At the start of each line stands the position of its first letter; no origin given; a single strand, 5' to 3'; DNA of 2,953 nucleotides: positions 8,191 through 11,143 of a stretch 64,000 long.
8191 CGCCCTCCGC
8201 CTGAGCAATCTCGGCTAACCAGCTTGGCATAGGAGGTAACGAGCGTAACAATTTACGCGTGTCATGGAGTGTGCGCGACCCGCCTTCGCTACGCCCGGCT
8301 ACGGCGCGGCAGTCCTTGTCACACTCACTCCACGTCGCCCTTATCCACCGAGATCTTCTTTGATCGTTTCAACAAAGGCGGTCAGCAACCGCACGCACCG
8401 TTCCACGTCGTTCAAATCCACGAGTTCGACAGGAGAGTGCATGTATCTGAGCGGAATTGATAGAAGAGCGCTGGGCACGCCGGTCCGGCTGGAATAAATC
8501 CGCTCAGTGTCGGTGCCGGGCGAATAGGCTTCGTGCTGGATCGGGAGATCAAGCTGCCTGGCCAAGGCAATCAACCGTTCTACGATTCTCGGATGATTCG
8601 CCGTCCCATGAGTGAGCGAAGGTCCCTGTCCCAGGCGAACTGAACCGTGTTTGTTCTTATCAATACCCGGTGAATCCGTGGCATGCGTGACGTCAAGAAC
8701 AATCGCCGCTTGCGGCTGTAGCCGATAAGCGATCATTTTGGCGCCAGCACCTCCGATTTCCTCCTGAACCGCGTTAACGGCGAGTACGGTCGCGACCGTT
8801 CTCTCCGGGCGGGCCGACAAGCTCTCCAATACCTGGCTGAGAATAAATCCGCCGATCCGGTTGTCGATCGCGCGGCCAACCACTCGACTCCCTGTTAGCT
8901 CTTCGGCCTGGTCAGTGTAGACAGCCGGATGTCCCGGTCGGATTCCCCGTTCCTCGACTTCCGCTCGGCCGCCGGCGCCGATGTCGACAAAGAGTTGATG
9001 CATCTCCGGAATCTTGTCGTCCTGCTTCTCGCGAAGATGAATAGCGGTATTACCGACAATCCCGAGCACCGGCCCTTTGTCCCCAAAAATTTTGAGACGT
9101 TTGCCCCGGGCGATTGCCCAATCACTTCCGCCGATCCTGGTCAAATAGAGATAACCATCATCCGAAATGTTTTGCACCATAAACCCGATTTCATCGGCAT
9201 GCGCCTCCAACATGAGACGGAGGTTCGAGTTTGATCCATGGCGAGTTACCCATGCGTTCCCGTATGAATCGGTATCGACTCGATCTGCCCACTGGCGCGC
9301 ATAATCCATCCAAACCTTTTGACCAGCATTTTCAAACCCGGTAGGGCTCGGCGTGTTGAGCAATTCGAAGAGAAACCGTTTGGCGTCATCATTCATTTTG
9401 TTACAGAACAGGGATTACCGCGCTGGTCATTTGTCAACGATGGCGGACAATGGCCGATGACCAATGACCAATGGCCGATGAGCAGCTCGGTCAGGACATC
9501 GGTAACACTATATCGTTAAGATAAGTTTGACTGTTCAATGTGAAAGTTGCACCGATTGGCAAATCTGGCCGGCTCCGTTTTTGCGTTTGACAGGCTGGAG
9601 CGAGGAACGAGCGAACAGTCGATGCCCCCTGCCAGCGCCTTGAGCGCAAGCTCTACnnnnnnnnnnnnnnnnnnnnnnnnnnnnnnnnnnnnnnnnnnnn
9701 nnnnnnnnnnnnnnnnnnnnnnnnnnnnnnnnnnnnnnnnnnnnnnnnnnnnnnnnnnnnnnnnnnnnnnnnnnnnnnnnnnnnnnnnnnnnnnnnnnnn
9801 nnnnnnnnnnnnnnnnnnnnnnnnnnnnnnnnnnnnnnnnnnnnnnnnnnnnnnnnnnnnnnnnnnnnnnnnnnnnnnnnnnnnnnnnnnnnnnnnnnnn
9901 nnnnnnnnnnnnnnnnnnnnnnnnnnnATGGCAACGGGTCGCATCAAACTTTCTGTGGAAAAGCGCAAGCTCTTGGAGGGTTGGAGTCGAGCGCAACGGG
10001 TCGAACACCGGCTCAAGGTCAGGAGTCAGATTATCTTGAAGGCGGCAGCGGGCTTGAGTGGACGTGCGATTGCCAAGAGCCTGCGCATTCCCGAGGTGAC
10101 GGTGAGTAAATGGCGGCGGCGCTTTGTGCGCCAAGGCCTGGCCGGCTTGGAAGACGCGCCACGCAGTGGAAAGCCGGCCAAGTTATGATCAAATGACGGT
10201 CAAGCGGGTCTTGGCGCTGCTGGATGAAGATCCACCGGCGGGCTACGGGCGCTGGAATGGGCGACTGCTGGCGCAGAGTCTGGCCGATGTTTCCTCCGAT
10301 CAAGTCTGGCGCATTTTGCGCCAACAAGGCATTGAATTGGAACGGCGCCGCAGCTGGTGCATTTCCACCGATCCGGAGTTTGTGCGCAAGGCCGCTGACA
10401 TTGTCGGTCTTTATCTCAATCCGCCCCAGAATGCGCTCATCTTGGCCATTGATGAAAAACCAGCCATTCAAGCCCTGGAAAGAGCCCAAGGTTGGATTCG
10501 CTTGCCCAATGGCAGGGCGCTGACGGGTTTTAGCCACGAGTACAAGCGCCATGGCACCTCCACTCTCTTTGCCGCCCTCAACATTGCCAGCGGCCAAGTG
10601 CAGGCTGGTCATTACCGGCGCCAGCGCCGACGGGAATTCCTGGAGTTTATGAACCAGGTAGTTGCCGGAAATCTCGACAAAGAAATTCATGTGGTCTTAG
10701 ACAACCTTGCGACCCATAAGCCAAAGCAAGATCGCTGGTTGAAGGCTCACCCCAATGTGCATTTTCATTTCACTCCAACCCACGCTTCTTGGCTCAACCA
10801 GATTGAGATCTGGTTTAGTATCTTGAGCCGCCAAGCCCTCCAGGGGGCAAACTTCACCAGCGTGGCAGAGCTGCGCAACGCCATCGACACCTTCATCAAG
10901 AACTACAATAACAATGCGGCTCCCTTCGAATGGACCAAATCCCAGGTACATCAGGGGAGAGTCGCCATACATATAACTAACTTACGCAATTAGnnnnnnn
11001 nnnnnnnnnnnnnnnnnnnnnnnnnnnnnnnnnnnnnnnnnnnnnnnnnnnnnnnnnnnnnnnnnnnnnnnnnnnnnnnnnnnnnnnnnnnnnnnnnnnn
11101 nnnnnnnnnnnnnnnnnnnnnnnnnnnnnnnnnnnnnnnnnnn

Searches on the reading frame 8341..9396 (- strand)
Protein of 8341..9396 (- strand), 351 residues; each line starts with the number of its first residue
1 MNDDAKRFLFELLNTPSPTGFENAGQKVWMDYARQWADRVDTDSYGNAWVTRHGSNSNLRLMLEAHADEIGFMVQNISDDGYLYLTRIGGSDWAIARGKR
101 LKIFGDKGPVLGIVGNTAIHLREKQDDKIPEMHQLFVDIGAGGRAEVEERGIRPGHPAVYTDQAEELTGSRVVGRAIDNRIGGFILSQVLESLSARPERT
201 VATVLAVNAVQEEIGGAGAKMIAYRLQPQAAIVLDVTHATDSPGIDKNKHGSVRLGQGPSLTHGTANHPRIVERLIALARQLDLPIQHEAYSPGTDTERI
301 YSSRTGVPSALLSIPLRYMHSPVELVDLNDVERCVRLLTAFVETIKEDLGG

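Call 22: find_encoding_contigs(protein=window:8341-9396:-, flank=10000, max_places=10)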
Protein window:8341-9396:- (351 aa): no gene with exactly this product is on record in the collection.

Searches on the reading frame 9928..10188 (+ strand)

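Call 5: search_protein_families(library=pfam, proteins=[window:9928-10188:+], max_evalue=0.01)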
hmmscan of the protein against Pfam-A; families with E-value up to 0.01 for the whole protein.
window:9928-10188:+ (86 aa): 6 families
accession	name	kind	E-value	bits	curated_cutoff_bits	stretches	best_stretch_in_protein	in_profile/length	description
PF13384.12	HTH_23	-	9.5e-12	44.8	24.6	1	27-74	2-49/50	Homeodomain-like domain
PF13551.12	HTH_29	-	6e-10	39.5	28.1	1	33-85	2-55/64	Winged helix-turn helix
PF13518.12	HTH_28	-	2.6e-09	37.4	25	1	33-82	3-52/52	Helix-turn-helix domain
PF13565.12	HTH_32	-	5.5e-08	33.7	33.7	1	58-86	1-29/73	Homeodomain-like domain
PF25787.1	HTH_SB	-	0.0056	16.9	43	1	31-60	11-40/53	Sleeping Beauty transposase HTH domain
PF00196.25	GerE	-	0.0067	16.5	23.5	1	34-66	9-41/57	Bacterial regulatory proteins, luxR family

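Call 6: search_protein_families(library=ncbifam, proteins=[window:9928-10188:+], max_evalue=0.01)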
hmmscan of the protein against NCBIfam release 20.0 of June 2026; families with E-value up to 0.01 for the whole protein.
window:9928-10188:+ (86 aa): 3 families
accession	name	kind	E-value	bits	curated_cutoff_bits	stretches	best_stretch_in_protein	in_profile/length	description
NF033545.0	transpos_IS630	equivalog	4.7e-10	39.4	100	1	32-85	2-55/299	IS630 family transposase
NF033577.2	transpos_IS481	equivalog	4.3e-05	23.2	224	1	33-80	3-51/284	IS481 family transposase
NF052445.1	RespRegMctR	equivalog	0.0052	16.2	300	1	23-68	139-185/205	two-component system response regulator MctR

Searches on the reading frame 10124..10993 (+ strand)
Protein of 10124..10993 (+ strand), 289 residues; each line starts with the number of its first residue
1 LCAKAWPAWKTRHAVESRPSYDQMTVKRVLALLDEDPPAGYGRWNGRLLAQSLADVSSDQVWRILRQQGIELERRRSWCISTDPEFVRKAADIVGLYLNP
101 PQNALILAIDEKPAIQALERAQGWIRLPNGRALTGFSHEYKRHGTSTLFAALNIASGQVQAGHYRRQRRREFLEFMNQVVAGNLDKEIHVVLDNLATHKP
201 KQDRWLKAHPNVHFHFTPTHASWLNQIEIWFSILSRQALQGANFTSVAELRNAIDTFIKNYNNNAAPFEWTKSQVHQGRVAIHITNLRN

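Call 5: search_protein_families(library=pfam, proteins=[window:10124-10993:+], max_evalue=0.01)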
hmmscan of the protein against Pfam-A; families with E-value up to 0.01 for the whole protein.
window:10124-10993:+ (289 aa): 3 families
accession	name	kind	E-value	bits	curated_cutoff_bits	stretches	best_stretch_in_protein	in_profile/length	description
PF13358.12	DDE_3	-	2.5e-21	76.5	28.6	1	109-251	5-146/146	DDE superfamily endonuclease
PF13565.12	HTH_32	-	3.2e-05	24.8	33.7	1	17-65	24-73/73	Homeodomain-like domain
PF13333.12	rve_2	-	0.0046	17.5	22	1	230-264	3-37/56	Integrase core domain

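Call 6: search_protein_families(library=ncbifam, proteins=[window:10124-10993:+], max_evalue=0.01)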
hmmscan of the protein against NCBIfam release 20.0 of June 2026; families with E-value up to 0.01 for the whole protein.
window:10124-10993:+ (289 aa): 3 families
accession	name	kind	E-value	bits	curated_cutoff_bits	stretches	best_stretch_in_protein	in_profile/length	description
NF033545.0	transpos_IS630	equivalog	2.3e-59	201.3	100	1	17-262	52-299/299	IS630 family transposase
NF033516.0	transpos_IS3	equivalog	5.4e-09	35.8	160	2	8-77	119-187/369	IS3 family transposase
NF033577.2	transpos_IS481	equivalog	1.2e-08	34.9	224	1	15-263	53-268/284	IS481 family transposase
